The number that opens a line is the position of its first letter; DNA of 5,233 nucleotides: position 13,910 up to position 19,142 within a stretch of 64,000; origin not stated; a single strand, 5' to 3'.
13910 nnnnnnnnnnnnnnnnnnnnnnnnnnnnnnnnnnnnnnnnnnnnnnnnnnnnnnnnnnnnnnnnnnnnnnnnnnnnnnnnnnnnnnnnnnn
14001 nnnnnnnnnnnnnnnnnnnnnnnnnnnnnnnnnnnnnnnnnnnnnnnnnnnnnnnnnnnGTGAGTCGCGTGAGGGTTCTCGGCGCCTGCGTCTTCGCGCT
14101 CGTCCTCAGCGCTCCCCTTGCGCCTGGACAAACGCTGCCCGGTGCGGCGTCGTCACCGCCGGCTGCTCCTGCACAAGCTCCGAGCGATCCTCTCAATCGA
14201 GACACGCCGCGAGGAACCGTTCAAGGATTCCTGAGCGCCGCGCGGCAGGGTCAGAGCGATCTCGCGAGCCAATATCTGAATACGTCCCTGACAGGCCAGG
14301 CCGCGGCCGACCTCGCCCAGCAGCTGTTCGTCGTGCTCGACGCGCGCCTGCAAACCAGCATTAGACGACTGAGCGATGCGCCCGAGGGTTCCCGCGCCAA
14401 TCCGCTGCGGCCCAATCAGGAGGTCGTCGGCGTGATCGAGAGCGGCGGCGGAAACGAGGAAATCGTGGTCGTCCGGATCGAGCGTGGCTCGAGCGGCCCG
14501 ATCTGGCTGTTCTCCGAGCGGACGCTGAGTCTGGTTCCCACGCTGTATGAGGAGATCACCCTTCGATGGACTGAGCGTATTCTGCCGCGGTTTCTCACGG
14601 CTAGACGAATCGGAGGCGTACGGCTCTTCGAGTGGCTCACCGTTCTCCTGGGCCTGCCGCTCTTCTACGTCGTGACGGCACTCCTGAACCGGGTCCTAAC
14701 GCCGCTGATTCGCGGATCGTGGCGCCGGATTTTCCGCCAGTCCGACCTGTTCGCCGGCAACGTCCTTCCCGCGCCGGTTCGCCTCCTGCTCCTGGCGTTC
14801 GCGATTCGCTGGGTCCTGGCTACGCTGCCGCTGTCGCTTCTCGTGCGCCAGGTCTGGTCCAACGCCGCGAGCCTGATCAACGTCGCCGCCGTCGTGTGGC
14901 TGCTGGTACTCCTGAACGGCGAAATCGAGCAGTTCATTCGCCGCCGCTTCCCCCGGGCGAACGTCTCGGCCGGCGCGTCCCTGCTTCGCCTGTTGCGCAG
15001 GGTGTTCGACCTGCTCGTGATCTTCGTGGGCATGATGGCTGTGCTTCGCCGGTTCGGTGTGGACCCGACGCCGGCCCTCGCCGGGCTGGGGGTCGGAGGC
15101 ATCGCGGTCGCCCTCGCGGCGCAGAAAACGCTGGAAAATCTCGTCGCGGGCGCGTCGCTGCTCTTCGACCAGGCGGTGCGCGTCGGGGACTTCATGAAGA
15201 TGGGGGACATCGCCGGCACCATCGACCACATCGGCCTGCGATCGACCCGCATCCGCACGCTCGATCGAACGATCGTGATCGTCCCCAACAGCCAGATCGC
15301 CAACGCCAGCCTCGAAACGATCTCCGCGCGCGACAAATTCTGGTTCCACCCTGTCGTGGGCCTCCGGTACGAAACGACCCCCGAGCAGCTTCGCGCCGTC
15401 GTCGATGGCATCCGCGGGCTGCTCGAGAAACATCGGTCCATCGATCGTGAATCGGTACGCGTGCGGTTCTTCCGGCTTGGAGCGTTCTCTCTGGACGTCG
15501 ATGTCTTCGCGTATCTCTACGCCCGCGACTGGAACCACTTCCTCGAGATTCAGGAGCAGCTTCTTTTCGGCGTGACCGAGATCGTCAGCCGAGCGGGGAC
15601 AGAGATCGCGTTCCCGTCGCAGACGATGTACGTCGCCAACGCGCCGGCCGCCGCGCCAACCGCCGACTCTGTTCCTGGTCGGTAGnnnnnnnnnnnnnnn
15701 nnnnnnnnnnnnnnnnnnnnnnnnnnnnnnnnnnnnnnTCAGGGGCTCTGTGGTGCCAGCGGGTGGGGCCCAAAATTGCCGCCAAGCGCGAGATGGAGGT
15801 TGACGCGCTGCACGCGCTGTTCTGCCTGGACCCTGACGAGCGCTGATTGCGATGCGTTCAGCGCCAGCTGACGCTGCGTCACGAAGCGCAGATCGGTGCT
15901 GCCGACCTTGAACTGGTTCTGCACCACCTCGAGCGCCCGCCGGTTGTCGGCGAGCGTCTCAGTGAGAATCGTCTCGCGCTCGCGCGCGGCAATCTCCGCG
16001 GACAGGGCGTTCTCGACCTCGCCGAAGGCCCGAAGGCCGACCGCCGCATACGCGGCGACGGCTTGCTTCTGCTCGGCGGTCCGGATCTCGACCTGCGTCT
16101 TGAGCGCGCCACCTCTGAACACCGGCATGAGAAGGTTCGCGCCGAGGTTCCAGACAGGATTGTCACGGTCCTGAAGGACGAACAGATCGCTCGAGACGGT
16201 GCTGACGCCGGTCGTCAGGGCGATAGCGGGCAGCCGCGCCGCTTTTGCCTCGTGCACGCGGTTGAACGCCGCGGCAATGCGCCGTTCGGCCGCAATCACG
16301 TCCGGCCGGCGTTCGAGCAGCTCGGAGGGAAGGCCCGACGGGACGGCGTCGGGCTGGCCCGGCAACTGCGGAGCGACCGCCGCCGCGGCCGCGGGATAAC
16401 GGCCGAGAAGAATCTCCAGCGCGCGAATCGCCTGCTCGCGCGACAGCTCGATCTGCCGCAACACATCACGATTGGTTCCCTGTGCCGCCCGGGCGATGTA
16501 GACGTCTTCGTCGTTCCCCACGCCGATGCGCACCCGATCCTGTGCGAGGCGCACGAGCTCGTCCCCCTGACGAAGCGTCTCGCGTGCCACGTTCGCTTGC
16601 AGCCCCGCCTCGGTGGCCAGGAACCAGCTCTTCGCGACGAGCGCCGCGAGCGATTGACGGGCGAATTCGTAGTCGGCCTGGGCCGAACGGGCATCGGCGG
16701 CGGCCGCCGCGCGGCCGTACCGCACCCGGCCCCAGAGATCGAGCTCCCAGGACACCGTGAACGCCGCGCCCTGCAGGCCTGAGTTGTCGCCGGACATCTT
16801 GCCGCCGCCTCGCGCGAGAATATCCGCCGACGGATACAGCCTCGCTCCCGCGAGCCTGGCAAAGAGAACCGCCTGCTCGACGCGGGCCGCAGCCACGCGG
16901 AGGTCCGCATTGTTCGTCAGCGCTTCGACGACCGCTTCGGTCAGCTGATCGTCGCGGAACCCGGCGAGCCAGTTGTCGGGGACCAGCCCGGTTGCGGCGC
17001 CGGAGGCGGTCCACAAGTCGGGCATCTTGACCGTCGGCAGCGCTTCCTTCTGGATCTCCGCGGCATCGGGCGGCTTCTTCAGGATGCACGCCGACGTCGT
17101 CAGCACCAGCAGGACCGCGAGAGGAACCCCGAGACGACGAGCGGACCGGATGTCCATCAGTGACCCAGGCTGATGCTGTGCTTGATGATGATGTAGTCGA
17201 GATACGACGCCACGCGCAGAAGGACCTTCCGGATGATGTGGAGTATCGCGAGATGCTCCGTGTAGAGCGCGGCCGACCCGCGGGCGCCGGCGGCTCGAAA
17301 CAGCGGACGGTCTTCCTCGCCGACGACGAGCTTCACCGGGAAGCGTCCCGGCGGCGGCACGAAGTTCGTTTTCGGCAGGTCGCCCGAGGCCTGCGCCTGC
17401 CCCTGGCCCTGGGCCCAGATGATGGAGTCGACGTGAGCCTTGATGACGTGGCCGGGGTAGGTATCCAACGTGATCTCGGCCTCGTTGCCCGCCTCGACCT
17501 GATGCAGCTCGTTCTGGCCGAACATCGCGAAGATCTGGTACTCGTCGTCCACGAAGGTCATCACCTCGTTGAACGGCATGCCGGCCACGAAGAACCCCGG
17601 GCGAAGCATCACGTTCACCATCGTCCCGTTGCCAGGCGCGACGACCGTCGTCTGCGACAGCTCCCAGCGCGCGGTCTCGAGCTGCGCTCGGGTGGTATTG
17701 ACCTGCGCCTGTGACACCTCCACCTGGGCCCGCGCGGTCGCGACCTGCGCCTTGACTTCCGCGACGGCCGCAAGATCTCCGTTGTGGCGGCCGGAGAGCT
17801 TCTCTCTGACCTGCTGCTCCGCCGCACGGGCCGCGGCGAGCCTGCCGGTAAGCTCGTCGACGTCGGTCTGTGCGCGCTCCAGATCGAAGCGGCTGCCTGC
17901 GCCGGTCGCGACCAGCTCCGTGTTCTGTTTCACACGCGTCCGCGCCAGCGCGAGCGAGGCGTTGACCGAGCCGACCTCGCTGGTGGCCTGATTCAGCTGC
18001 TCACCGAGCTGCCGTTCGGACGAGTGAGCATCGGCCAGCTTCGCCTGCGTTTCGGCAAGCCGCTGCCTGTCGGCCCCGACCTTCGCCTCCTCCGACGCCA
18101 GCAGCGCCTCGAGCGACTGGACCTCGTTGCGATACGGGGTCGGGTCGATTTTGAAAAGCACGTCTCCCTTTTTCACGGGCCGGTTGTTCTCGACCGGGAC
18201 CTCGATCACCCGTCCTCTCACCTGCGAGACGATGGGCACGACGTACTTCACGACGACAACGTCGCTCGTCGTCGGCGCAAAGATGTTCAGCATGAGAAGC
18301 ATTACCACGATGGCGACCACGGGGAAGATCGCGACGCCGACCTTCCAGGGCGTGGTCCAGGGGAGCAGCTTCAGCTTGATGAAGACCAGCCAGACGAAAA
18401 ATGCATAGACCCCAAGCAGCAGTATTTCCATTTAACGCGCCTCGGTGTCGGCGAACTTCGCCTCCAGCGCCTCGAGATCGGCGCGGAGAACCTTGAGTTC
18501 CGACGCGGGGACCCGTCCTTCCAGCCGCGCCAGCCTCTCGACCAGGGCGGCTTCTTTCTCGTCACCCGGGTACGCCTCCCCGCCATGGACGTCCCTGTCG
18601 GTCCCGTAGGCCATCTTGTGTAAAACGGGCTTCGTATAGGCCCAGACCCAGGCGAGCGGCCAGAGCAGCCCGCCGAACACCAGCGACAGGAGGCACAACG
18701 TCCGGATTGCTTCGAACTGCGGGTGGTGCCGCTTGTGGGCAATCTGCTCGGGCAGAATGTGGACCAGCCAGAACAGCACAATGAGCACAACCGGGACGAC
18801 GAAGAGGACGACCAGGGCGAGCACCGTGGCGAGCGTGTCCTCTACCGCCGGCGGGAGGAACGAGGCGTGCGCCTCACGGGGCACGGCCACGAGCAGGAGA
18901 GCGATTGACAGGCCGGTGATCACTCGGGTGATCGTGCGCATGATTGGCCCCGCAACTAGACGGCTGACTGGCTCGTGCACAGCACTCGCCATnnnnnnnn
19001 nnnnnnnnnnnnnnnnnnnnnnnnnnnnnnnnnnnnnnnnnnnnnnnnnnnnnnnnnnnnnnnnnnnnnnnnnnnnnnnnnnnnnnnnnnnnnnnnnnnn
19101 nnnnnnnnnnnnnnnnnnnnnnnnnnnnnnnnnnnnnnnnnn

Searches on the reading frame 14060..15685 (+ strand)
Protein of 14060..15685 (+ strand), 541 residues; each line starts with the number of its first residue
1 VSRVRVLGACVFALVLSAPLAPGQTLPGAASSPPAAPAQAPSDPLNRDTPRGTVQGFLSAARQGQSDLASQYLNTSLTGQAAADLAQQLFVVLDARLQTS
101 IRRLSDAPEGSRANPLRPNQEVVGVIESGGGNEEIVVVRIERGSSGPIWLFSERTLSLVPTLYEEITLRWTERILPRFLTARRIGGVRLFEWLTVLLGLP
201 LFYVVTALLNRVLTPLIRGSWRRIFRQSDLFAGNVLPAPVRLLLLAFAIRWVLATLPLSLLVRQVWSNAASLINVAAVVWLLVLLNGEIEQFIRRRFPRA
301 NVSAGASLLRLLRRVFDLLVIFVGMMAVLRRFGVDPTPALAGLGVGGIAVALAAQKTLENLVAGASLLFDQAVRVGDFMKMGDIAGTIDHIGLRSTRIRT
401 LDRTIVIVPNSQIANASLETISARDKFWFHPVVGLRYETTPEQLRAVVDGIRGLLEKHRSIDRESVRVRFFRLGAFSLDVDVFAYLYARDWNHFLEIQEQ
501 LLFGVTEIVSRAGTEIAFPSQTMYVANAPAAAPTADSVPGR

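Call 9: search_protein_families(library=pfam, proteins=[window:14060-15685:+], max_evalue=0.00001)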
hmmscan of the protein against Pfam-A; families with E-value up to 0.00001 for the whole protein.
window:14060-15685:+ (541 aa): 2 families
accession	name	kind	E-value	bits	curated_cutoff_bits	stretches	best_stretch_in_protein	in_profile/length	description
PF00924.24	MS_channel_2nd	-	3.4e-19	69.2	20.2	1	357-417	2-62/68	Mechanosensitive ion channel, beta-domain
PF21088.3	MS_channel_1st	-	4.9e-08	33.3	23.1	1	318-355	5-42/42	Mechanosensitive ion channel, transmembrane helices 2/3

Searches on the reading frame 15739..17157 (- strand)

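Call 9: search_protein_families(library=pfam, proteins=[window:15739-17157:-], max_evalue=0.00001)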
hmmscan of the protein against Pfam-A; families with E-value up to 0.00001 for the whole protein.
window:15739-17157:- (472 aa): 1 family
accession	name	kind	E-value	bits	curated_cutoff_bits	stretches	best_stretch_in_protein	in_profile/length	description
PF02321.23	OEP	-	5.5e-37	127.8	22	2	277-459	5-187/187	Outer membrane efflux protein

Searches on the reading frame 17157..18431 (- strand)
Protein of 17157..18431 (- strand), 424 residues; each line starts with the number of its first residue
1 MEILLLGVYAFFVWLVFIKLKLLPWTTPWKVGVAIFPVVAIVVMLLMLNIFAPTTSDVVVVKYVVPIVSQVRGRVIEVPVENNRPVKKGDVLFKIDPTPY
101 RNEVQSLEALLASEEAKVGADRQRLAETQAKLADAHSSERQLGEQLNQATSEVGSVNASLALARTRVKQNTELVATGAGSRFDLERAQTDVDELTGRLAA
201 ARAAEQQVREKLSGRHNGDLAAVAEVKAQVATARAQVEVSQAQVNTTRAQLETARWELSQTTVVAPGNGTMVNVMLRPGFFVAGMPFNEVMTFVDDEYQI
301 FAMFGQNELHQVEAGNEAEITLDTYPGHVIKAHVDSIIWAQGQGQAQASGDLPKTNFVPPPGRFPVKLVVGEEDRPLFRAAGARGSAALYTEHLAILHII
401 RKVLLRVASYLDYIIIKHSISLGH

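Call 9: search_protein_families(library=pfam, proteins=[window:17157-18431:-], max_evalue=0.00001)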
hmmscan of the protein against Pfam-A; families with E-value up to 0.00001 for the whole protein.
window:17157-18431:- (424 aa): 3 families
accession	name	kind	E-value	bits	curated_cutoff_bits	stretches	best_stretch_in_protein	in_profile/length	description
PF16576.10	HlyD_D23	-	1.5e-09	37.9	30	1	219-337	77-184/214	Barrel-sandwich domain of CusB or HlyD membrane-fusion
PF13533.13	Biotin_lipoyl_2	-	2.2e-06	27.8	29.8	1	65-96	1-32/32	Biotin-lipoyl like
PF13437.12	HlyD_3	-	4.9e-06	27.7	22.2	0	67-113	2-44/106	HlyD family secretion protein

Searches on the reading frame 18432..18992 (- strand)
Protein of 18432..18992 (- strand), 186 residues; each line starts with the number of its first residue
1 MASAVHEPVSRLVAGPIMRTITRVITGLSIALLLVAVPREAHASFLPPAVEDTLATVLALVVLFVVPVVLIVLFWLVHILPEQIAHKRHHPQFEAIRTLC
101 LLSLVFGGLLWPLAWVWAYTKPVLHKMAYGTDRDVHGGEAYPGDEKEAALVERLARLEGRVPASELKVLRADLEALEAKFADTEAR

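Call 9: search_protein_families(library=pfam, proteins=[window:18432-18992:-], max_evalue=0.00001)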
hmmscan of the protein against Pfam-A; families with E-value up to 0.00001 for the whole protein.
window:18432-18992:- (186 aa): 1 family
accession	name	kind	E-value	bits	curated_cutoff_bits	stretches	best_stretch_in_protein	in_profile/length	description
PF11742.13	DUF3302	-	1.2e-16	61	32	1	57-120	3-66/77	Protein of unknown function (DUF3302)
